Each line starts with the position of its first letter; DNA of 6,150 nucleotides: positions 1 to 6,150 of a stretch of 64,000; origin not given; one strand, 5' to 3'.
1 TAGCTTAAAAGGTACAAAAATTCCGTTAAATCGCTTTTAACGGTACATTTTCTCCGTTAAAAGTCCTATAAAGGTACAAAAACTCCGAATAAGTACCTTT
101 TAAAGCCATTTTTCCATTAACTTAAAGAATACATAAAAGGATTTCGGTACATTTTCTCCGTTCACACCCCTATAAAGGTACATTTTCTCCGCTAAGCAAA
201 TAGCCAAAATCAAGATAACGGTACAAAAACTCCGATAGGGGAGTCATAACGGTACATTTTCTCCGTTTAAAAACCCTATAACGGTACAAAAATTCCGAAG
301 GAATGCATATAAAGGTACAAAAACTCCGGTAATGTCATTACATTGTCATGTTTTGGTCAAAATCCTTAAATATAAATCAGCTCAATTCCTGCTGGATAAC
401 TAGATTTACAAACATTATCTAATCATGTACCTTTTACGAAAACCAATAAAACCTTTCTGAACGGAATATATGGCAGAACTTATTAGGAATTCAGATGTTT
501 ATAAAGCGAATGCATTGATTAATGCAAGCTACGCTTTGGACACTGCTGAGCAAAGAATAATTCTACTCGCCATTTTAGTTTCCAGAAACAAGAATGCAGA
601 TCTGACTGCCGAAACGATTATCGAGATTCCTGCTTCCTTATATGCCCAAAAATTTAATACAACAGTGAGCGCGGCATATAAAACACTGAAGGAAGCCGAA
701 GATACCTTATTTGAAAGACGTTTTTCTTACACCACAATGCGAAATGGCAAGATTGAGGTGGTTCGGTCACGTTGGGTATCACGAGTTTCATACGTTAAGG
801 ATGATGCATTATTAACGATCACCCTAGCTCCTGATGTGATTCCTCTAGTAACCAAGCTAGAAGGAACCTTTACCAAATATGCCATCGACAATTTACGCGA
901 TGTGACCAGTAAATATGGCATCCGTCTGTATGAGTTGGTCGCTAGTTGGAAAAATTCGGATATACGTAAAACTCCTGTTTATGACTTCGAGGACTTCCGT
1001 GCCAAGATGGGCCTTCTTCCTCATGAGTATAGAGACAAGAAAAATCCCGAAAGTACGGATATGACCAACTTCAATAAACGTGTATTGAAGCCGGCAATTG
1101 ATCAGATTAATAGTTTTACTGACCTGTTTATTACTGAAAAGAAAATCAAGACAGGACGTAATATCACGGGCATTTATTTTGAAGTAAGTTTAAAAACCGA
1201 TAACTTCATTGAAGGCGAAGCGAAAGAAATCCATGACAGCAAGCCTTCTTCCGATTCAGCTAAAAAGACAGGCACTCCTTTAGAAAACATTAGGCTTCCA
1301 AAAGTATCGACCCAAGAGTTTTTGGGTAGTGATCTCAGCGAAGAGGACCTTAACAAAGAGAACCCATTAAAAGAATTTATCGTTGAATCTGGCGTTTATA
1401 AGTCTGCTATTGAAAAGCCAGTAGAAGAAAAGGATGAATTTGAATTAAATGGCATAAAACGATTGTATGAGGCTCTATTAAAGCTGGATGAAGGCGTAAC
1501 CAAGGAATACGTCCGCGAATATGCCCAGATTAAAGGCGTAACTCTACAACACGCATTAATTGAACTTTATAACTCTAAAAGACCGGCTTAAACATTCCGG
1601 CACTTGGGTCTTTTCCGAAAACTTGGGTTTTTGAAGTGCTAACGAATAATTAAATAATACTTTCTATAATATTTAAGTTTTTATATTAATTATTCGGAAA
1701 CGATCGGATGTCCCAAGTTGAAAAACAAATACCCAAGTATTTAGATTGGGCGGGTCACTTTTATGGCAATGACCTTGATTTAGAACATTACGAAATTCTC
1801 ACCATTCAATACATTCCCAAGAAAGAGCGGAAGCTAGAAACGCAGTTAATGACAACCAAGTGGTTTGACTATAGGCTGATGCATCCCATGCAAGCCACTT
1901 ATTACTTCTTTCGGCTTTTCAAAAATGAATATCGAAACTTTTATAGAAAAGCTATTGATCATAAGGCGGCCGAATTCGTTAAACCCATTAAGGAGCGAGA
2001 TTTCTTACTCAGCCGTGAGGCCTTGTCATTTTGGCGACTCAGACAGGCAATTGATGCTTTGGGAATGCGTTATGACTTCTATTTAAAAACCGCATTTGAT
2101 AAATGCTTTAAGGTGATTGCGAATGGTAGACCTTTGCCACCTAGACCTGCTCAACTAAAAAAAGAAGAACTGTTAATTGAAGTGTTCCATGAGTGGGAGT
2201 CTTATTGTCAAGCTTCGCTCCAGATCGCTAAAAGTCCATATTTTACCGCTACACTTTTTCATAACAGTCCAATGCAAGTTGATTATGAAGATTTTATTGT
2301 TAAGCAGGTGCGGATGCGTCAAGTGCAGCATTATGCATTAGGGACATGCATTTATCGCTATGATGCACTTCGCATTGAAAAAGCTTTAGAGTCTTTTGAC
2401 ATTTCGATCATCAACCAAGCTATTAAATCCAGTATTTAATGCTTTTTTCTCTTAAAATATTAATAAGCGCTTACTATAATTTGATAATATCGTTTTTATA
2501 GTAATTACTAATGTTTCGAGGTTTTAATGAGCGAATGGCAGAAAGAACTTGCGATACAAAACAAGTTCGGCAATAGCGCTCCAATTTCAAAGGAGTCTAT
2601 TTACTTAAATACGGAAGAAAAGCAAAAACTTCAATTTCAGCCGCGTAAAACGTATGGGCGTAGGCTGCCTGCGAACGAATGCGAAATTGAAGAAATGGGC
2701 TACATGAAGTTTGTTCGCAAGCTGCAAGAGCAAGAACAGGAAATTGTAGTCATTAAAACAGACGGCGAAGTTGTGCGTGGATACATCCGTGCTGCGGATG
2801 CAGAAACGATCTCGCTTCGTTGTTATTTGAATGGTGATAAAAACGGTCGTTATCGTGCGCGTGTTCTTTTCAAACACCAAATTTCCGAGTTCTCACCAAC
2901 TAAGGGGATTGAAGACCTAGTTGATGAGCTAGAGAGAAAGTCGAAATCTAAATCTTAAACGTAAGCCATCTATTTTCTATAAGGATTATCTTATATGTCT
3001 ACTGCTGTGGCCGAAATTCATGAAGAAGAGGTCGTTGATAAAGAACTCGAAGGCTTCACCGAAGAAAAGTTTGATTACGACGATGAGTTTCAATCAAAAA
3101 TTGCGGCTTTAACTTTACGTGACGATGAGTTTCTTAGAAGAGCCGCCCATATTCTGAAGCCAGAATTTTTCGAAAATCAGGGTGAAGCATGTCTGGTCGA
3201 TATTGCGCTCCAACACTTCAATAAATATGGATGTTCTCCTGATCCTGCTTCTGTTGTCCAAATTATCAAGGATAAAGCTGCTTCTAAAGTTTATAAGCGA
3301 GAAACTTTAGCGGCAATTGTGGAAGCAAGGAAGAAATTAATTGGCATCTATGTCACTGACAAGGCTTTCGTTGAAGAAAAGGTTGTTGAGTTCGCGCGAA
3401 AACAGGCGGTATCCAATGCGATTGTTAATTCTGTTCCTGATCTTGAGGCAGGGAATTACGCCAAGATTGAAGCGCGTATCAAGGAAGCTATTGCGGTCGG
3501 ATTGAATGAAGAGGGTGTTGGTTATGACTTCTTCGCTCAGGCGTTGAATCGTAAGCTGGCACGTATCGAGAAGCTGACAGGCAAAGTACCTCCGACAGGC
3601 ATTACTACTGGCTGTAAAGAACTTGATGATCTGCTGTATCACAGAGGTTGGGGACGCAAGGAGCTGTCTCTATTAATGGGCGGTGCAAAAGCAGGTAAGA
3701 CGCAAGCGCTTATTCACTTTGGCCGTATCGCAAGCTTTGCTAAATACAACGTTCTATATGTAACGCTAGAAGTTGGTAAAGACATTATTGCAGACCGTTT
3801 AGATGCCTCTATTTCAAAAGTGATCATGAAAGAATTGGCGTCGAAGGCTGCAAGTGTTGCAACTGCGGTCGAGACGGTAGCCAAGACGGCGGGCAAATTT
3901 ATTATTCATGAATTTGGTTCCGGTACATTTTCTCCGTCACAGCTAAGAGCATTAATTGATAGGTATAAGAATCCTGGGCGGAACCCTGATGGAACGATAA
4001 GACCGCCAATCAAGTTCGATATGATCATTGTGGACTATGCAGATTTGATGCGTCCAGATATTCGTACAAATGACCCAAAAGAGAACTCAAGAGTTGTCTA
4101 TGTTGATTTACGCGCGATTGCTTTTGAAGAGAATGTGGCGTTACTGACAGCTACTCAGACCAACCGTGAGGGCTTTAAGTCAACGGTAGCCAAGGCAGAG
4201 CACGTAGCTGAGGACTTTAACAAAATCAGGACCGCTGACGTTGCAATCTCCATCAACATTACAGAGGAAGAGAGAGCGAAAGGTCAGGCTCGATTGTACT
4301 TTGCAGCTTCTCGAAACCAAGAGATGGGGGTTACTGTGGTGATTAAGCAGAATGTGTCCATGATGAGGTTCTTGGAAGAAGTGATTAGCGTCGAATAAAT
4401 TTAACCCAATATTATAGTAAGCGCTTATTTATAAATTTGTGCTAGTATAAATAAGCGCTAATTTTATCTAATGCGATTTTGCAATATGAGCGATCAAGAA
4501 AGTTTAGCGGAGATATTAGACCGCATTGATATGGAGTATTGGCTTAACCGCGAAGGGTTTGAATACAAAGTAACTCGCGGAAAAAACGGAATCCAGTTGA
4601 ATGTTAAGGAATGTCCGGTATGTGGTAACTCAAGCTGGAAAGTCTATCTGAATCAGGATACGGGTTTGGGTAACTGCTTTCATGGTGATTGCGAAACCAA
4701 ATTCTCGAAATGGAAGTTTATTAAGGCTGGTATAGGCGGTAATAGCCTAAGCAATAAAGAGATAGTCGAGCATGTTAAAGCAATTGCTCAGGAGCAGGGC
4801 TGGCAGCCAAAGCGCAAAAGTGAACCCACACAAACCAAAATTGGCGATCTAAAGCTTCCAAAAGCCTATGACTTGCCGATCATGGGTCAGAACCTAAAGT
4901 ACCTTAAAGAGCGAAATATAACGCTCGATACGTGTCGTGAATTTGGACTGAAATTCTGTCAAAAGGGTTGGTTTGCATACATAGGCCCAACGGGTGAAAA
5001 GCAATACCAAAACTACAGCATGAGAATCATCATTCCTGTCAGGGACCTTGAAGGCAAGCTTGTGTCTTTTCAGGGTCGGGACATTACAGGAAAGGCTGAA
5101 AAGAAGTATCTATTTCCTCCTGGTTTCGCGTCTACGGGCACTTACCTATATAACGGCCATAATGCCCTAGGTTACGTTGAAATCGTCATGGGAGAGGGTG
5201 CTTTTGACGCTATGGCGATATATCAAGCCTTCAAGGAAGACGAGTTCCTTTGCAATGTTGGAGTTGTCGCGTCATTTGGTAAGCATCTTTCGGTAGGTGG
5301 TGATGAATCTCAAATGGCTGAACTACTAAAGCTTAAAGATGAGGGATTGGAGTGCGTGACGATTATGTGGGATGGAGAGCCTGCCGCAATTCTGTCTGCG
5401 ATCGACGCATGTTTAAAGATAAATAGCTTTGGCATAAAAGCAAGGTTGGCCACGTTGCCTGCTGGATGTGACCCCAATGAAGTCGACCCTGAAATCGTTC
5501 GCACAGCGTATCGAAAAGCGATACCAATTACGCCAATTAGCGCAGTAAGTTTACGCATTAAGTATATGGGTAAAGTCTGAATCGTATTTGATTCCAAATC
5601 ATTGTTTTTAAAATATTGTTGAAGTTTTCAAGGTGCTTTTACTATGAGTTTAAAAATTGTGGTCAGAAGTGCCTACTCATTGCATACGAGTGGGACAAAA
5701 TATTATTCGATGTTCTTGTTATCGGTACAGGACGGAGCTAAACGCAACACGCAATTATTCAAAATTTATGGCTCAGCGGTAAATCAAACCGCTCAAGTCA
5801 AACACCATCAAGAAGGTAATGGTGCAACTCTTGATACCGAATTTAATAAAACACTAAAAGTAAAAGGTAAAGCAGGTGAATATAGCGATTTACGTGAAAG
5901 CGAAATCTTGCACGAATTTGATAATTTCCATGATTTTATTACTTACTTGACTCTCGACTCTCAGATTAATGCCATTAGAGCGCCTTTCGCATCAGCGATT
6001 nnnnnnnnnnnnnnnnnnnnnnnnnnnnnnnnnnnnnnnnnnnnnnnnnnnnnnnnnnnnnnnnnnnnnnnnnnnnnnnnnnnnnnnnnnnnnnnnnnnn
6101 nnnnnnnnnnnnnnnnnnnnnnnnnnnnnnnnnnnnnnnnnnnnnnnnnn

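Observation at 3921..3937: Ectopic iteron copy inside the helicase coding sequence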

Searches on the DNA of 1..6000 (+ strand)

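Call 5: search_dna_similar(query=window:1-6000:+, collection=phages, mode=near)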
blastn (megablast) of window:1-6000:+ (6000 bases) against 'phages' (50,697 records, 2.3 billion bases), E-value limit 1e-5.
No match.

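Call 7: search_dna_similar(query=window:1-6000:+, collection=plasmids, mode=near)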
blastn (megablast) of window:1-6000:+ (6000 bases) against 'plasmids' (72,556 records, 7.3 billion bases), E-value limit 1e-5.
Records with a match: 51; places in all: 54; records where one place covers at least 80% of the query: 49.
Best place of each record, by identity: >=99% 8; 95-99% 43.
By first word of the organism name: Acinetobacter 51.
By predicted mobility (MOB-suite, as given by PLSDB): mobilizable 28; non-mobilizable 23.
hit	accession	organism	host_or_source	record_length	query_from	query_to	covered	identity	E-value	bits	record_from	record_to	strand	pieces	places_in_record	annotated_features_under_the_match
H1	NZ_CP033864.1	Acinetobacter sp. FDAARGOS_560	Homo sapiens,UCC isolate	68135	1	6000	100%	100.0%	0e+0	11081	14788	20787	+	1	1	DnaB-like helicase C-terminal domain-containing protein | repM: replication initiation protein RepM | DNA primase | hypothetical protein (x3)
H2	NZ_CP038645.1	Acinetobacter baumannii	Homosapiens,blood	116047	1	6000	100%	99.8%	0e+0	11025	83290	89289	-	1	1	DnaB-like helicase C-terminal domain-containing protein | repM: replication initiation protein RepM | DNA primase | hypothetical protein (x3)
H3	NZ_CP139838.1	Acinetobacter baumannii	Homo sapiens,cell culture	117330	1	6000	100%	99.8%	0e+0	11025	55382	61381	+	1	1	DnaB-like helicase C-terminal domain-containing protein | repM: replication initiation protein RepM | DNA primase | hypothetical protein (x3)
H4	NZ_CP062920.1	Acinetobacter baumannii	Sus scrofa domesticus,swab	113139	1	6000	100%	99.3%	0e+0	10850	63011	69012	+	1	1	DnaB-like helicase C-terminal domain-containing protein | repM: replication initiation protein RepM | DNA primase | hypothetical protein (x3)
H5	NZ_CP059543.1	Acinetobacter baumannii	paper mill kaolin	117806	1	6000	100%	99.2%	0e+0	10822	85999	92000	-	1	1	DnaB-like helicase C-terminal domain-containing protein | repM: replication initiation protein RepM | DNA primase | hypothetical protein (x3)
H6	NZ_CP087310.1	Acinetobacter baumannii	Homo sapiens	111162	1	6000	100%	99.0%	0e+0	10739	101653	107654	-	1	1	DnaB-like helicase C-terminal domain-containing protein | repM: replication initiation protein RepM | DNA primase | hypothetical protein (x3)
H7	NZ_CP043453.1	Acinetobacter baumannii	Homo sapiens,Skin/Wound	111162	1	6000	100%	99.0%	0e+0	10739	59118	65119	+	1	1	DnaB-like helicase C-terminal domain-containing protein | repM: replication initiation protein RepM | DNA primase | hypothetical protein (x3)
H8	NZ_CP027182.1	Acinetobacter baumannii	-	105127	1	6000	100%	98.9%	0e+0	10722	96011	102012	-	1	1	DnaB-like helicase C-terminal domain-containing protein | repM: replication initiation protein RepM | DNA primase | hypothetical protein (x3)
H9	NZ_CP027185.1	Acinetobacter baumannii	-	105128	1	6000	100%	98.9%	0e+0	10722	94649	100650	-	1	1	DnaB-like helicase C-terminal domain-containing protein | repM: replication initiation protein RepM | DNA primase | hypothetical protein (x3)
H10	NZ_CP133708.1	Acinetobacter baumannii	Homo sapiens,sputum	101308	1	6000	100%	98.9%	0e+0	10722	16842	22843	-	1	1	DnaB-like helicase C-terminal domain-containing protein | repM: replication initiation protein RepM | DNA primase | hypothetical protein (x3)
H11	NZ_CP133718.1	Acinetobacter baumannii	Homo sapiens,sputum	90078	1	6000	100%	98.9%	0e+0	10722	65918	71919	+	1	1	DnaB-like helicase C-terminal domain-containing protein | repM: replication initiation protein RepM | DNA primase | hypothetical protein (x3)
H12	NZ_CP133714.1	Acinetobacter baumannii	Homo sapiens,BAL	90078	1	6000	100%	98.9%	0e+0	10722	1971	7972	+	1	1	DnaB-like helicase C-terminal domain-containing protein | repM: replication initiation protein RepM | DNA primase | hypothetical protein (x3)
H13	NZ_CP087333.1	Acinetobacter baumannii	Homo sapiens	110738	1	6000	100%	98.9%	0e+0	10717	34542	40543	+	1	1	DnaB-like helicase C-terminal domain-containing protein | repM: replication initiation protein RepM | DNA primase | hypothetical protein (x3)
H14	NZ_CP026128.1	Acinetobacter baumannii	-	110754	1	6000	100%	98.9%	0e+0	10706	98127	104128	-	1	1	DnaB-like helicase C-terminal domain-containing protein | repM: replication initiation protein RepM | DNA primase | hypothetical protein (x3)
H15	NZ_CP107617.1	Acinetobacter baumannii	ENVIRONMENT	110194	1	6000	100%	98.9%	0e+0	10706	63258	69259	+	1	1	DnaB-like helicase C-terminal domain-containing protein | repM: replication initiation protein RepM | DNA primase | hypothetical protein (x3)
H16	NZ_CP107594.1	Acinetobacter baumannii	Homo sapiens,skin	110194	1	6000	100%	98.9%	0e+0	10706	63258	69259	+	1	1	DnaB-like helicase C-terminal domain-containing protein | repM: replication initiation protein RepM | DNA primase | hypothetical protein (x3)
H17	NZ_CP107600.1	Acinetobacter baumannii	Homo sapiens,skin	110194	1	6000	100%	98.9%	0e+0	10706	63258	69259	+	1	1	DnaB-like helicase C-terminal domain-containing protein | repM: replication initiation protein RepM | DNA primase | hypothetical protein (x3)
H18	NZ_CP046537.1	Acinetobacter baumannii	cell culture,cucumber rhizosphere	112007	1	6000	100%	98.9%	0e+0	10704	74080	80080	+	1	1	DnaB-like helicase C-terminal domain-containing protein | repM: replication initiation protein RepM | DNA primase | hypothetical protein (x3)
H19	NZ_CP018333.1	Acinetobacter baumannii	Homo sapiens,sputum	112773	1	6000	100%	98.8%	0e+0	10695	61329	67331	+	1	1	DnaB-like helicase C-terminal domain-containing protein | repM: replication initiation protein RepM | DNA primase | hypothetical protein (x3)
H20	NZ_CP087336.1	Acinetobacter baumannii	Homo sapiens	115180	1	6000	100%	98.8%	0e+0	10695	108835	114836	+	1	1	DnaB-like helicase C-terminal domain-containing protein | repM: replication initiation protein RepM | DNA primase | hypothetical protein (x3)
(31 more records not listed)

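Call 15: search_dna_similar(query=window:1-4400:+, collection=plasmids, mode=distant, max_rows=60)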
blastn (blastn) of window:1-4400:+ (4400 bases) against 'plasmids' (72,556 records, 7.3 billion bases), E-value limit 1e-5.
Records with a match: 94; places in all: 150; records where one place covers at least 80% of the query: 47.
Best place of each record, by identity: >=99% 10; 95-99% 41; 80-90% 3; 60-80% 40.
By first word of the organism name: Acinetobacter 78; Aeromonas 11; Moellerella 3; Cupriavidus 2.
By predicted mobility (MOB-suite, as given by PLSDB): non-mobilizable 66; mobilizable 28.
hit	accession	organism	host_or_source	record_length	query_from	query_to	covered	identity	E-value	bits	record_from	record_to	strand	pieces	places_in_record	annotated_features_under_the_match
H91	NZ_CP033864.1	Acinetobacter sp. FDAARGOS_560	Homo sapiens,UCC isolate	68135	1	4400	100%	100.0%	0e+0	7936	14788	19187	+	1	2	DnaB-like helicase C-terminal domain-containing protein | repM: replication initiation protein RepM | hypothetical protein (x2)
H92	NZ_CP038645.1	Acinetobacter baumannii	Homosapiens,blood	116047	1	4400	100%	100.0%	0e+0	7927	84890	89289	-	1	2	DnaB-like helicase C-terminal domain-containing protein | repM: replication initiation protein RepM | hypothetical protein (x2)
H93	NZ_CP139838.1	Acinetobacter baumannii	Homo sapiens,cell culture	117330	1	4400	100%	100.0%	0e+0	7927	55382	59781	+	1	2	DnaB-like helicase C-terminal domain-containing protein | repM: replication initiation protein RepM | hypothetical protein (x2)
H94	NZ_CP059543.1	Acinetobacter baumannii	paper mill kaolin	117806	1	4400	100%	99.0%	0e+0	7738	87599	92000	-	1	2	DnaB-like helicase C-terminal domain-containing protein | repM: replication initiation protein RepM | hypothetical protein (x2)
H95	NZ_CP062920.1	Acinetobacter baumannii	Sus scrofa domesticus,swab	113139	1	4400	100%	99.0%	0e+0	7738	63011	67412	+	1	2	DnaB-like helicase C-terminal domain-containing protein | repM: replication initiation protein RepM | hypothetical protein (x2)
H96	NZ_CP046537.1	Acinetobacter baumannii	cell culture,cucumber rhizosphere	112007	1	4400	100%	98.9%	0e+0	7713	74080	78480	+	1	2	DnaB-like helicase C-terminal domain-containing protein | repM: replication initiation protein RepM | hypothetical protein (x2)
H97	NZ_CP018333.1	Acinetobacter baumannii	Homo sapiens,sputum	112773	1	4400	100%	98.9%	0e+0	7705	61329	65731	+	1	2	DnaB-like helicase C-terminal domain-containing protein | repM: replication initiation protein RepM | hypothetical protein (x2)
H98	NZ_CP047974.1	Acinetobacter baumannii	Homo sapiens,rectal swab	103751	1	4400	100%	98.9%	0e+0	7705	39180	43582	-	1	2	DnaB-like helicase C-terminal domain-containing protein | repM: replication initiation protein RepM | hypothetical protein (x2)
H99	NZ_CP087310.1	Acinetobacter baumannii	Homo sapiens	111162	1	4400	100%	98.8%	0e+0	7684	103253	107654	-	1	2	DnaB-like helicase C-terminal domain-containing protein | repM: replication initiation protein RepM | hypothetical protein (x2)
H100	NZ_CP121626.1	Acinetobacter baumannii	Homo sapiens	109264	1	4400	100%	98.8%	0e+0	7684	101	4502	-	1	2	DnaB-like helicase C-terminal domain-containing protein | repM: replication initiation protein RepM | hypothetical protein (x2)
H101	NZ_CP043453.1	Acinetobacter baumannii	Homo sapiens,Skin/Wound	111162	1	4400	100%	98.8%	0e+0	7684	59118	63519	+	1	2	DnaB-like helicase C-terminal domain-containing protein | repM: replication initiation protein RepM | hypothetical protein (x2)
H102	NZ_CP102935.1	Acinetobacter sp. AOR07_HL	Homo sapiens,whole organism,oral sawb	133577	1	4400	100%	98.7%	0e+0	7680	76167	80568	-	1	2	DnaB-like helicase C-terminal domain-containing protein | repM: replication initiation protein RepM | hypothetical protein (x2)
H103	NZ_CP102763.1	Acinetobacter baumannii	Homo sapiens,blood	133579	1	4400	100%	98.7%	0e+0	7680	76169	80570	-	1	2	DnaB-like helicase C-terminal domain-containing protein | repM: replication initiation protein RepM | hypothetical protein (x2)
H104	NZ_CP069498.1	Acinetobacter pittii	-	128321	1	4400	100%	98.7%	0e+0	7680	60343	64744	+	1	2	DnaB-like helicase C-terminal domain-containing protein | repM: replication initiation protein RepM | hypothetical protein (x2)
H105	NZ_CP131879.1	Acinetobacter nosocomialis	Homo sapiens,culture,respiratory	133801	1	4400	100%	98.7%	0e+0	7680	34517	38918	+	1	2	DnaB-like helicase C-terminal domain-containing protein | repM: replication initiation protein RepM | hypothetical protein (x2)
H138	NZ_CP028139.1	Acinetobacter baumannii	Parthenium argentatum Gray (guayule ...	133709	1905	4400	57%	99.1%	0e+0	4398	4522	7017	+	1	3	DnaB-like helicase C-terminal domain-containing protein | hypothetical protein (x2)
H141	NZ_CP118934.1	Acinetobacter pittii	Pure isolate,soil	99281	1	1913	43%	98.2%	0e+0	3294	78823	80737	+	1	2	repM: replication initiation protein RepM | hypothetical protein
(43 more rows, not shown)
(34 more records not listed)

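Call 17: get_annotated_region(hit=H141, flank=6000)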
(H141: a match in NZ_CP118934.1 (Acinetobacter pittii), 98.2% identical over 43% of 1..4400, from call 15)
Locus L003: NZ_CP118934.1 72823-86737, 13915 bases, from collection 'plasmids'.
description: Acinetobacter pittii strain ML4 plasmid pML4_1, complete sequence
organism: Acinetobacter pittii (NCBI taxid 48296)
taxonomy: Bacteria; Pseudomonadota; Gammaproteobacteria; Moraxellales; Moraxellaceae; Acinetobacter; Acinetobacter pittii
host: -; source: Pure isolate,soil; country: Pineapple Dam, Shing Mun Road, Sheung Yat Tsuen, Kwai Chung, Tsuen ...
typing (MOB-suite, as given by PLSDB): mobilizable; replicon rep_cluster_718; relaxase MOBP,MOBP,MOBP
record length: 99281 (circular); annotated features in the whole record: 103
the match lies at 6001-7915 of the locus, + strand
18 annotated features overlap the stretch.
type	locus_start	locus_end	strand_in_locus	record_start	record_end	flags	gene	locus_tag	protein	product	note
CDS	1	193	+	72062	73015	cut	-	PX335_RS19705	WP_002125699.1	hypothetical protein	-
CDS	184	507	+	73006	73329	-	-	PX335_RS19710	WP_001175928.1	hypothetical protein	-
CDS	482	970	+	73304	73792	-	-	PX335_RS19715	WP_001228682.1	hypothetical protein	-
CDS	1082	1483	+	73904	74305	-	-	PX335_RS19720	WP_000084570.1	hypothetical protein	-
CDS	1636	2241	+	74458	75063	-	-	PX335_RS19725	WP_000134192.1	hypothetical protein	-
CDS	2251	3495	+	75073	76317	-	-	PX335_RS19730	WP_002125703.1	phage terminase large subunit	-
CDS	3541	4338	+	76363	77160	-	-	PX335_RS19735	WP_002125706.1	hypothetical protein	-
CDS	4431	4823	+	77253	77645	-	-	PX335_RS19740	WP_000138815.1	hypothetical protein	-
CDS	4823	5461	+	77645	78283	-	-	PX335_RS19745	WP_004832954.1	lysozyme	-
CDS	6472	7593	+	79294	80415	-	repM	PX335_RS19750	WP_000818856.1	replication initiation protein RepM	GO:0006270 - DNA replication initiation [Evidence IEA]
CDS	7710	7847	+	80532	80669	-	-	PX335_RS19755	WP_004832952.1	hypothetical protein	-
CDS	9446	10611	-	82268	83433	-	-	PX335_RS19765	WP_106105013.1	IS3-like element ISAba22 family transposase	GO:0006313 - DNA transposition [Evidence IEA]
CDS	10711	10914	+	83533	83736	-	-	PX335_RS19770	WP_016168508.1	hypothetical protein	-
CDS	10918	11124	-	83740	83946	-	-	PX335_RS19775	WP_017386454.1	helix-turn-helix transcriptional regulator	-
CDS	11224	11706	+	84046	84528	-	-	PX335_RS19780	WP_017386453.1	hypothetical protein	-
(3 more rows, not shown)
